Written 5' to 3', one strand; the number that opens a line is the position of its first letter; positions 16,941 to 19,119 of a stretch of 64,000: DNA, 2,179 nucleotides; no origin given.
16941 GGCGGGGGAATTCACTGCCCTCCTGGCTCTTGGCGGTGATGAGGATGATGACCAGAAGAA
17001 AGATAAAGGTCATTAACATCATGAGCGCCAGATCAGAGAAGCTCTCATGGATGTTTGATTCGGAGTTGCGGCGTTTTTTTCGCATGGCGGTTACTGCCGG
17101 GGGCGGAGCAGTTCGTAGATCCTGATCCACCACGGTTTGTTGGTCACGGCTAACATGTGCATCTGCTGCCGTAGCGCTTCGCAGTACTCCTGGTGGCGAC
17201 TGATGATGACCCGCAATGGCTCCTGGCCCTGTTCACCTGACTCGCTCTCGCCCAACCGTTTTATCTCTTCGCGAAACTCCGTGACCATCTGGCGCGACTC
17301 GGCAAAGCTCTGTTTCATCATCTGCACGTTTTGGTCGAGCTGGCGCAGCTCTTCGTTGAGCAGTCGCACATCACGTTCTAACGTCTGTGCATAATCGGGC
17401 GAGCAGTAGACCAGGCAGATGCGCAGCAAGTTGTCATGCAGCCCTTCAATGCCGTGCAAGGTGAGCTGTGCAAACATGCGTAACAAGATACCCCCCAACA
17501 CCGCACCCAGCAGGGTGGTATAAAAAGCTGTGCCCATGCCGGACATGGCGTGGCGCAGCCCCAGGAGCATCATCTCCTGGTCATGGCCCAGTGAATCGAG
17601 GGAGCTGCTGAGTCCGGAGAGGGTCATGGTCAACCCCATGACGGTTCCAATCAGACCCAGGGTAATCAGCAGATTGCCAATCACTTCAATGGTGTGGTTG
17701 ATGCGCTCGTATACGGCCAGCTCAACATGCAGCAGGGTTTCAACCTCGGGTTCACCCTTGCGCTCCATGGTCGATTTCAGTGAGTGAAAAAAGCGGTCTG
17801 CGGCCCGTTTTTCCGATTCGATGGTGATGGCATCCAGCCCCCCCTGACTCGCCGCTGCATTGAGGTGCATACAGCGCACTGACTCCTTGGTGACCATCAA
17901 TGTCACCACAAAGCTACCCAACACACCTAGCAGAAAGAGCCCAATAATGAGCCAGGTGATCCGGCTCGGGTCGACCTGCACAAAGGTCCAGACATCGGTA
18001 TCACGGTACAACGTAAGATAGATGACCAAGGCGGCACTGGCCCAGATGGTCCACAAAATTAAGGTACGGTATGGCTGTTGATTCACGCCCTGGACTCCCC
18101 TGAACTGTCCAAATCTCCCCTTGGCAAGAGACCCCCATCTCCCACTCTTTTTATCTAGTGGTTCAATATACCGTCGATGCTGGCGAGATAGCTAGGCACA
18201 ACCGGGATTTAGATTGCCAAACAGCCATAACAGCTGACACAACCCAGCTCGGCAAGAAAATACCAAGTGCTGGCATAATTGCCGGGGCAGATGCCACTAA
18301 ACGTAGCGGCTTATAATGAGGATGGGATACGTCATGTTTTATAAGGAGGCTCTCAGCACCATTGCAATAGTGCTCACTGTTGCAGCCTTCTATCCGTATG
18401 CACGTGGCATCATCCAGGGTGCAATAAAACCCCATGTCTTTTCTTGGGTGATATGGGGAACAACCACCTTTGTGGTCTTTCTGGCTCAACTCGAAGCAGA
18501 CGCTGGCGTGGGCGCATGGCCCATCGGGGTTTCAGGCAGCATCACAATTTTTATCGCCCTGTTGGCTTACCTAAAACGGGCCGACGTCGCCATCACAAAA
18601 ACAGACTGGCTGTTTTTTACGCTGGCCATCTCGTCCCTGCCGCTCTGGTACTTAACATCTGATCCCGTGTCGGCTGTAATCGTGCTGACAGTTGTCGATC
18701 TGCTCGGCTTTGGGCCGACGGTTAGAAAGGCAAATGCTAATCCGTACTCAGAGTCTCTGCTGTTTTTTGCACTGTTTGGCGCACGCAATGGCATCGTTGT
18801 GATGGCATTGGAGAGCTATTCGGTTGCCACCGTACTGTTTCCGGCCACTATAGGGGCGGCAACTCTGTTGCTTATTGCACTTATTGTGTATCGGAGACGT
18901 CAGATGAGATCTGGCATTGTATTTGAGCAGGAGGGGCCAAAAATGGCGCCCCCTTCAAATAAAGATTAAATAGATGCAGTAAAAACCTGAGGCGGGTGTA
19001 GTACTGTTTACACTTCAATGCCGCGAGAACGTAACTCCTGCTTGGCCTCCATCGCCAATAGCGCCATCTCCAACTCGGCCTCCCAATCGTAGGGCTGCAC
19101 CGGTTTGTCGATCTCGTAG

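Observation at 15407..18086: Four-gene operon: MotA/ExbB-like channel + MotB-like/vWA anchor + Tae4-like amidase + lipoprotein, a candidate undescribed stator-driven system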

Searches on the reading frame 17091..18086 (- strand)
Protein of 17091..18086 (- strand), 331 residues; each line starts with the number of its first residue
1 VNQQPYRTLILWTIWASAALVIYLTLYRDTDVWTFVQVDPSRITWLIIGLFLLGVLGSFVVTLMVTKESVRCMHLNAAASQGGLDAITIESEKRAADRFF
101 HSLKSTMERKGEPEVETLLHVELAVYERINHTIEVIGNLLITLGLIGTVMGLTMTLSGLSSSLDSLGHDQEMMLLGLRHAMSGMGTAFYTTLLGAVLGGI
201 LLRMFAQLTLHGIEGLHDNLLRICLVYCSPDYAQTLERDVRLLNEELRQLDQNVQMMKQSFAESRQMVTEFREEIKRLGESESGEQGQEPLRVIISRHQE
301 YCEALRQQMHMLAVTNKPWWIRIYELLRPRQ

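Call 3: search_protein_families(library=pfam, proteins=[window:17091-18086:-], max_evalue=1)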
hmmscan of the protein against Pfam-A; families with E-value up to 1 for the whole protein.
window:17091-18086:- (331 aa): 6 families
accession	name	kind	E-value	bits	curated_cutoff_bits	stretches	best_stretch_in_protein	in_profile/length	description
PF01618.21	MotA_ExbB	-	1.2e-09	38.4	22.9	1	111-213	27-118/127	MotA/TolQ/ExbB proton channel family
PF21808.2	Dynamin-like_hel_bact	-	0.018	14.7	28.3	1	234-283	54-103/373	Bacterial dynamin-like protein, helical domain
PF00170.26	bZIP_1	-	0.19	12.3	27.6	0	297-317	23-43/64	bZIP transcription factor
PF06103.16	DUF948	-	0.2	12.3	37.2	0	234-281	36-83/89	Bacterial protein of unknown function (DUF948)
PF04893.22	Yip1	-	0.36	11.1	28.6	0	135-217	21-94/173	Yip1 domain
PF13903.11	Claudin_2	-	0.48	10.6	29.1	0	138-208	92-145/192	PMP-22/EMP/MP20/Claudin tight junction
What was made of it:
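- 17091..18086 (-): g1: MotA/ExbB/TolQ-family channel subunit, 331 aa. It has four predicted TM helices and a helical cytoplasmic tail of about 125 aa. Pfam MotA_ExbB E 1.2e-9 (call 3).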

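Call 4: search_protein_families(library=padloc, proteins=[window:17091-18086:-], max_evalue=1)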
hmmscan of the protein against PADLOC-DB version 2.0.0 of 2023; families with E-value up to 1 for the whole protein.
window:17091-18086:- (331 aa): 11 families
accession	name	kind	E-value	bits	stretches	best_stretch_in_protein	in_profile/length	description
PDLC00597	ZorA1|ZorA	-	1.4e-08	32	1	132-307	107-280/683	MotA/ExbB/TolQ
PDLC00601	ZorA1|ZorA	-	2.8e-05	21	2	137-198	139-197/699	MotA/ExbB/TolQ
PDLC00635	ZorA2|ZorA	-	0.00013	19.1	1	130-282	43-187/505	MotA/ExbB/TolQ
PDLC00637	ZorA2|ZorA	-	0.00016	18.6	2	231-281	259-309/420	MotA/ExbB/TolQ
PDLC00602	ZorA1|ZorA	-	0.00025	17.9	1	139-206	134-194/648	MotA/ExbB/TolQ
PDLC00636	ZorA2|ZorA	-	0.00035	17.6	1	128-209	37-108/461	MotA/ExbB/TolQ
PDLC00604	ZorA1|ZorA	-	0.0054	13.2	1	135-254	142-249/639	MotA/ExbB/TolQ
PDLC00253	LmuB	-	0.016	11.7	1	236-311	196-267/567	AAA ATPase domain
PDLC00596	ZorA1|ZorA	-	0.054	10.2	1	116-198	140-216/583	MotA/ExbB/TolQ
PDLC00640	ZorA2|ZorA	-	0.11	9.1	1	124-207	36-109/590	MotA/ExbB/TolQ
PDLC00595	ZorA1|ZorA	-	0.78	6.5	1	136-219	141-221/487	MotA/ExbB/TolQ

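Call 5: search_protein_families(library=ncbifam, proteins=[window:17091-18086:-], max_evalue=1)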
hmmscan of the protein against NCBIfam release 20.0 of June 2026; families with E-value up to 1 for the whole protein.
window:17091-18086:- (331 aa): 10 families
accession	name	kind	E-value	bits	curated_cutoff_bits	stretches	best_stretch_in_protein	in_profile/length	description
NF033917.0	antiphage_ZorA_4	subfamily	0.00021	20.4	500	1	123-198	50-118/413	anti-phage ZorAB system protein ZorA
NF033915.0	antiphage_ZorA_2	subfamily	0.00029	20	100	1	132-203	107-174/383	anti-phage ZorAB system protein ZorA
TIGR00293.1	TIGR00293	equivalog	0.0095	16.1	53.9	1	241-291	2-51/129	prefoldin subunit alpha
TIGR03818.1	MotA1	equivalog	0.022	13.9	303.8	1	111-170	139-202/282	flagellar motor stator protein MotA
NF006284.1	PRK08456.1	equivalog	0.027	13.6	380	1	101-160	110-173/252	flagellar motor stator protein MotA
NF006583.0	PRK09109.1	equivalog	0.031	13.4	237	1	73-161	82-174/246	flagellar motor protein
NF005237.0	PRK06743.1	equivalog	0.033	13.5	373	1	119-217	150-235/277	flagellar motor protein MotP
TIGR01620.2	hyp_HI0043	subfamily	0.041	13.5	160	1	10-117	58-166/329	TIGR01620 family protein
TIGR02837.1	spore_II_R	equivalog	0.095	12.3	151.9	1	214-289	33-106/168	stage II sporulation protein R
TIGR02169.1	SMC_prok_A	equivalog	0.11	10.1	729.4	1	234-311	685-763/1165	chromosome segregation protein SMC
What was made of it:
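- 17091..18086 (-): Weak ZorA-model hits lie far below cut-offs (calls 4, 5).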

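Call 47: search_solved_structures(query=A3, max_evalue=1, show_alignments=2)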
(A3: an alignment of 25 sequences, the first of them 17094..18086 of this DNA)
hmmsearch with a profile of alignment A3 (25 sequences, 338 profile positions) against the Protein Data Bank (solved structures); distinct sequences matched with E-value up to 1: 59.
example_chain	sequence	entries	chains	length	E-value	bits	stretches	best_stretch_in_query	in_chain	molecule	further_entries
6kos_A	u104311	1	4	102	0.0013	21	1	245-336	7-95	SUWA (Super WA20)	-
3m91_A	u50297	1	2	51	0.0017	20.7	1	243-286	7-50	Proteasome-associated ATPase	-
3m9h_A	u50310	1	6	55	0.0019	20.5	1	243-286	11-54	Proteasome-associated ATPase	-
9luc_C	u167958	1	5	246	0.0026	20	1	79-167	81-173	Flagellar motor protein MotA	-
9lu9_A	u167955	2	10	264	0.0031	19.8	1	79-167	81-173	Flagellar motor protein MotA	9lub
3m9b_A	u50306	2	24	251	0.015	17.5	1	243-287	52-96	Proteasome-associated ATPase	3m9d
6ykm_A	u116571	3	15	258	0.019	17.2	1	78-167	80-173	Chemotaxis protein MotA, putative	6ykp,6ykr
6e6a_B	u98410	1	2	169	0.02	17.1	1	242-308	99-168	Inclusion membrane protein A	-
6e7e_A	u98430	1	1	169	0.022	17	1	242-308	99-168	Inclusion membrane protein A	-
8i3e_A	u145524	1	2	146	0.036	16.3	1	250-315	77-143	ELKS/Rab6-interacting/CAST family member 1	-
7ljf_A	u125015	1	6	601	0.049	15.8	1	243-287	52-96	AAA ATPase forming ring-shaped complexes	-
7px9_A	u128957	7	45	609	0.05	15.8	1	243-287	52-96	AAA ATPase forming ring-shaped complexes | Proteasome-associated ATPase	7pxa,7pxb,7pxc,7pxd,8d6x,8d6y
3vjf_A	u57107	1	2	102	0.053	15.7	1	245-335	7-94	WA20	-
8vvn_C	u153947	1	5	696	0.06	15.5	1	130-218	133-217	MotA/TolQ/ExbB proton channel domain-containing protein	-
9ugr_A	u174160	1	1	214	0.077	15.2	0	250-332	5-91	Syn-F4-Link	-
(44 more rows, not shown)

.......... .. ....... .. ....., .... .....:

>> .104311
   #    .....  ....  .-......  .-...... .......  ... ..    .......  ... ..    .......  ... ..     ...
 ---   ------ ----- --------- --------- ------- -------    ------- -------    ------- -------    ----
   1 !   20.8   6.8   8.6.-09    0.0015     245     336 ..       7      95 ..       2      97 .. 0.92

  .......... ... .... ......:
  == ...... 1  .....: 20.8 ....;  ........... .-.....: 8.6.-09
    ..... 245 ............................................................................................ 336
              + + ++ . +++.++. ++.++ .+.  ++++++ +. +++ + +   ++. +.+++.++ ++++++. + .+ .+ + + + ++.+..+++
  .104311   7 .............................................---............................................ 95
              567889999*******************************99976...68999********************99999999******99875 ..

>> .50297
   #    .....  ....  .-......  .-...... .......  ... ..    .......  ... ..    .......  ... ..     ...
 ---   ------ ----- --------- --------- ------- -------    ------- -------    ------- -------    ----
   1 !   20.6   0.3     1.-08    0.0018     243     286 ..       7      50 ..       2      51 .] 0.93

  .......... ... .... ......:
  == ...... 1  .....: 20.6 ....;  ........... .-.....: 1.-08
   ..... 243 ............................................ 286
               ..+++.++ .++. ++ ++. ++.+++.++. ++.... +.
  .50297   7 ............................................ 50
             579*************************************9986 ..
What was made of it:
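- Weak hits to MotA chains appear at E of 0.003-0.02 (call 47).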

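Call 76: predict_structure(protein=window:17094-18086:-)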
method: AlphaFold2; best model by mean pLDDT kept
length: 331 residues; sequences in the alignment: 1
mean_pLDDT: 55.9   pTM: 0.33
mean pLDDT of the five models: 55.9, 55.0, 50.9, 47.6, 44.1
residues with pLDDT >= 90: 0; 70-90: 55; 50-70: 149; < 50: 127
segments of 3 or more residues with pLDDT < 50: 1-14, 25-39, 62-65, 67-107, 113-126, 212-230, 327-331
pLDDT, mean of each block of 10 residues (from residue 1): 40 51 47 44 51 54 47 39 38 42 48 47 48 54 61 61 62 64 60 61 54 47 44 57 72 75 75 77 63 76 73 66 51 32
secondary structure, 60 per line:
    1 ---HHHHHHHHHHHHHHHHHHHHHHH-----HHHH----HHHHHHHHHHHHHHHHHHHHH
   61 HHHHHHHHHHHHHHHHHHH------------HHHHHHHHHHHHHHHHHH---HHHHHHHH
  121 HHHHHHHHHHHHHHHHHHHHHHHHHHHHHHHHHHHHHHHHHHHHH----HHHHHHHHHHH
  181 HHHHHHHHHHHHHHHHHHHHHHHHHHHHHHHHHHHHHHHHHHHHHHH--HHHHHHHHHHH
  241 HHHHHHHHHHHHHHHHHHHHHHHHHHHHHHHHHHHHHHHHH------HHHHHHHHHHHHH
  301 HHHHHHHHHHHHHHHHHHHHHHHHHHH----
elements in order: H4-26 H32-35 H40-79 H92-109 H113-165 H170-227 H230-281 H288-327
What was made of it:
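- Multimer prediction was not available, and the single-sequence g1 model was too poor to use (call 76).
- Tried and rejected: The single-sequence model was poor, with pLDDT 56 and pTM 0.33 (call 76).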

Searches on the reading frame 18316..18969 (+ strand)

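Call 3: search_protein_families(library=pfam, proteins=[window:18316-18969:+], max_evalue=1)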
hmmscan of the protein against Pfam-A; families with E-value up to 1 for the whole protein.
window:18316-18969:+ (217 aa): 2 families
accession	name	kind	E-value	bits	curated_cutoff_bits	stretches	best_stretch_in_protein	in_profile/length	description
PF24283.1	DUF7471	-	0.072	13.6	27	1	170-199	3-32/86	Family of unknown function (DUF7471)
PF11804.13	DUF3325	-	0.076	13.6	26.8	1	161-200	52-91/101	Protein of unknown function (DUF3325)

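Call 4: search_protein_families(library=padloc, proteins=[window:18316-18969:+], max_evalue=1)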
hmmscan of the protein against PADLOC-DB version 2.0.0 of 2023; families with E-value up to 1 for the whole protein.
window:18316-18969:+ (217 aa): 0 families

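Call 5: search_protein_families(library=ncbifam, proteins=[window:18316-18969:+], max_evalue=1)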
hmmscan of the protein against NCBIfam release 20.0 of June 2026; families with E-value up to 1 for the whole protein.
window:18316-18969:+ (217 aa): 0 families
